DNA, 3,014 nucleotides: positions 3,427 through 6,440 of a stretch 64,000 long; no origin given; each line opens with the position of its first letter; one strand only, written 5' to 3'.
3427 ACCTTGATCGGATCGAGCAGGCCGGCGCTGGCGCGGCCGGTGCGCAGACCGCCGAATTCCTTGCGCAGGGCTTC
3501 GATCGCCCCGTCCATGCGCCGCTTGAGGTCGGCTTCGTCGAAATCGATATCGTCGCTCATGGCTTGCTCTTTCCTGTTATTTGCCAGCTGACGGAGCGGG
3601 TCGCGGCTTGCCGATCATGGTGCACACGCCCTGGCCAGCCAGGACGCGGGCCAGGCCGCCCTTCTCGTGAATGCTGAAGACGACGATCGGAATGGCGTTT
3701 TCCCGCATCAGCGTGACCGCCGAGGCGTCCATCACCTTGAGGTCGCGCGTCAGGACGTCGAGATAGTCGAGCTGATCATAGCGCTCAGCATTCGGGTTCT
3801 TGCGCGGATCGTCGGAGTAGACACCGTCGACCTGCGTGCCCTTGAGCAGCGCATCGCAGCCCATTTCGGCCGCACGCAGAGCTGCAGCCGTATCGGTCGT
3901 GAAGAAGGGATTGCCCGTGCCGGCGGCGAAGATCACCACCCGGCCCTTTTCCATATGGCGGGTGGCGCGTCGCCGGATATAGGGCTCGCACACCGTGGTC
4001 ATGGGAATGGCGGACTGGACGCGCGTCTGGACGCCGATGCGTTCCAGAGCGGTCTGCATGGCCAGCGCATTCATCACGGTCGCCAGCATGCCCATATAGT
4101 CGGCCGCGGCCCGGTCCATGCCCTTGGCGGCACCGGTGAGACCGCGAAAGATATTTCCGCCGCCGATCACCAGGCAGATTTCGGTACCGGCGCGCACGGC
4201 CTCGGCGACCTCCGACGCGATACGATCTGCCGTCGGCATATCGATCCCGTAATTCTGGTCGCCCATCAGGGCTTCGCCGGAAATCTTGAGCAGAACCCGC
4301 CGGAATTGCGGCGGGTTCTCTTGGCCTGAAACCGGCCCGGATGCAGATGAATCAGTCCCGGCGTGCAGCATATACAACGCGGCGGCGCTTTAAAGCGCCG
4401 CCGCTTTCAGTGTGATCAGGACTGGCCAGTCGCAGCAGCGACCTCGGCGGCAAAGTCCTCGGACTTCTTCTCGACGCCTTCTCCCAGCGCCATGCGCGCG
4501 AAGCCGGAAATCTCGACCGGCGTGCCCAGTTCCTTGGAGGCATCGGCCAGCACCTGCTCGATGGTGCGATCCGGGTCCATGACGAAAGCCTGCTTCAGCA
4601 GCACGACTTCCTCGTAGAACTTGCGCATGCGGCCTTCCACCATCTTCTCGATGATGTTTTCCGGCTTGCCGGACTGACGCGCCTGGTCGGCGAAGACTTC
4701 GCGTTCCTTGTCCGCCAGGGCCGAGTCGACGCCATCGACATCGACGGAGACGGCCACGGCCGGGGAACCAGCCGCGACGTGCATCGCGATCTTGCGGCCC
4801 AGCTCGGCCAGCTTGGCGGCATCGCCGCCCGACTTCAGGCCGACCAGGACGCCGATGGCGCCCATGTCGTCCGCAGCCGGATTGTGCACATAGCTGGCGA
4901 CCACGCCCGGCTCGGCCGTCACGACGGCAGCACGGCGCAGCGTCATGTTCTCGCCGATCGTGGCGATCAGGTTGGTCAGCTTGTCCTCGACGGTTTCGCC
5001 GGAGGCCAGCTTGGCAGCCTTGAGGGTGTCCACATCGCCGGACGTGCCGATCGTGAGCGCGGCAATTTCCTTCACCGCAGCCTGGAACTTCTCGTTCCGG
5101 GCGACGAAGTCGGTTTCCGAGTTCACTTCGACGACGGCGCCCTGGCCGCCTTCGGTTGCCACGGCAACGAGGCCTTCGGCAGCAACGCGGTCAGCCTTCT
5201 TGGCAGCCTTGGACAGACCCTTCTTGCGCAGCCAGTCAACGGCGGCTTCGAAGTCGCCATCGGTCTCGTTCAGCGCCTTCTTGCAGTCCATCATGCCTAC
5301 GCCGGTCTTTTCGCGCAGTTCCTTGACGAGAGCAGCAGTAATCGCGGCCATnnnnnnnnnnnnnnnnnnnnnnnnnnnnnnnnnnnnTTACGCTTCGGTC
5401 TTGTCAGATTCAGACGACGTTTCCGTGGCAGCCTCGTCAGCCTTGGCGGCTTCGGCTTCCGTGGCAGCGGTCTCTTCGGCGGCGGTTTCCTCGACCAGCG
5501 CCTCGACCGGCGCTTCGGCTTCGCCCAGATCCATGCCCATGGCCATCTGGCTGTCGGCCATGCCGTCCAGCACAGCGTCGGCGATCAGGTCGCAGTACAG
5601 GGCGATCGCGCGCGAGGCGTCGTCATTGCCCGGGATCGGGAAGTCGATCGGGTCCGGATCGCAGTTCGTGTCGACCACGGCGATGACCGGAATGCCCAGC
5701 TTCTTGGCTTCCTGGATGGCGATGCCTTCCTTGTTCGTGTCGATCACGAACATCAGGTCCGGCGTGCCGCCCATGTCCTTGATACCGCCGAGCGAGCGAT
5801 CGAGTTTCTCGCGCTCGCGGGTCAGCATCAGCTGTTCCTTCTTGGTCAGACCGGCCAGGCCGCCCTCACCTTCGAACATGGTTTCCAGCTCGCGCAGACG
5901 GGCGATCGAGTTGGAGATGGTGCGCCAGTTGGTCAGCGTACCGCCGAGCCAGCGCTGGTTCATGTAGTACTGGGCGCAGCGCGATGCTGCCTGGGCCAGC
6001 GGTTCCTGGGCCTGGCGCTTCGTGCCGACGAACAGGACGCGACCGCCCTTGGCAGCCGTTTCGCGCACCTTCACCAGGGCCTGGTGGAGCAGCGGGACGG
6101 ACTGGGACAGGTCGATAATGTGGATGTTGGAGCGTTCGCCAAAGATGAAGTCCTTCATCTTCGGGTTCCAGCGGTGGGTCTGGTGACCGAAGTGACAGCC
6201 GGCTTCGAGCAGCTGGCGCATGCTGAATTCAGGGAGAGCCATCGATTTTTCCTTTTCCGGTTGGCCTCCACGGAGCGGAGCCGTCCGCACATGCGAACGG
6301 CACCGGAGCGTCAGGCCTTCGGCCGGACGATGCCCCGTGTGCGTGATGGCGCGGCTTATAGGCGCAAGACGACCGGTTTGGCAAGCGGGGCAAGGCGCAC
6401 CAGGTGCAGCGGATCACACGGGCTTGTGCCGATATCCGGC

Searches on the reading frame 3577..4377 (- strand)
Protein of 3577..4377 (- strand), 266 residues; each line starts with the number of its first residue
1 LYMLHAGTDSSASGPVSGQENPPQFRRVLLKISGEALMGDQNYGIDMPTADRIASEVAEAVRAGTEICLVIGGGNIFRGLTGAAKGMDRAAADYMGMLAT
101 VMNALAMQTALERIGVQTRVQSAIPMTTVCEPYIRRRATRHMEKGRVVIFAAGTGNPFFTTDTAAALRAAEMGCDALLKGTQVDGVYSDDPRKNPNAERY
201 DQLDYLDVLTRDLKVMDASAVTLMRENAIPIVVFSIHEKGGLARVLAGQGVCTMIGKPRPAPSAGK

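Call 65: search_protein_families(library=pfam, proteins=[window:3577-4377:-], max_evalue=0.001)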
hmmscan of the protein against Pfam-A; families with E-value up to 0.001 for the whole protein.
window:3577-4377:- (266 aa): 1 family
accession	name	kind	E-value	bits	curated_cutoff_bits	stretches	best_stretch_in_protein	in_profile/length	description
PF00696.33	AA_kinase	-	4.4e-37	128.5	24.9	1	27-235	2-234/234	Amino acid kinase family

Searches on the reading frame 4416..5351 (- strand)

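Call 65: search_protein_families(library=pfam, proteins=[window:4416-5351:-], max_evalue=0.001)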
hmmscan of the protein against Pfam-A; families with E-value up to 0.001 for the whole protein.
window:4416-5351:- (311 aa): 2 families
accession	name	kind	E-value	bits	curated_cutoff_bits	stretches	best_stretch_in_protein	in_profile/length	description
PF00889.24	EF_TS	-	5.9e-69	232.2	27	1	71-291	1-204/204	Elongation factor TS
PF25025.1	EF-Ts_N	-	3.5e-07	30.5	33.2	1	7-44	15-53/60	Elongation factor Ts, mitochondrial, N-terminal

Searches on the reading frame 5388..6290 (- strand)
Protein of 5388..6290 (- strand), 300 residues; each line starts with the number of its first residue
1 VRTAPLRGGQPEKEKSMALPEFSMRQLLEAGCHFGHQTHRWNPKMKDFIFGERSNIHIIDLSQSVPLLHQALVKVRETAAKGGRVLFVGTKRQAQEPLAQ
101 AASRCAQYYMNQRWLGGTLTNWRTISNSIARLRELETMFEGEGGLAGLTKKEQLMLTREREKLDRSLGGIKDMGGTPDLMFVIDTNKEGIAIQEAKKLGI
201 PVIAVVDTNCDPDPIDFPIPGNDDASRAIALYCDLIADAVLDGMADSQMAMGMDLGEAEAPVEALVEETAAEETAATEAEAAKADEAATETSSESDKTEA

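Call 65: search_protein_families(library=pfam, proteins=[window:5388-6290:-], max_evalue=0.001)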
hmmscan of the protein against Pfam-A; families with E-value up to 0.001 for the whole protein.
window:5388-6290:- (300 aa): 1 family
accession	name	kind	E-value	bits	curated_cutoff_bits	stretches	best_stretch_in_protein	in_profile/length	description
PF00318.25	Ribosomal_S2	-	7.2e-96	320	26.1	1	27-243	1-216/216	Ribosomal protein S2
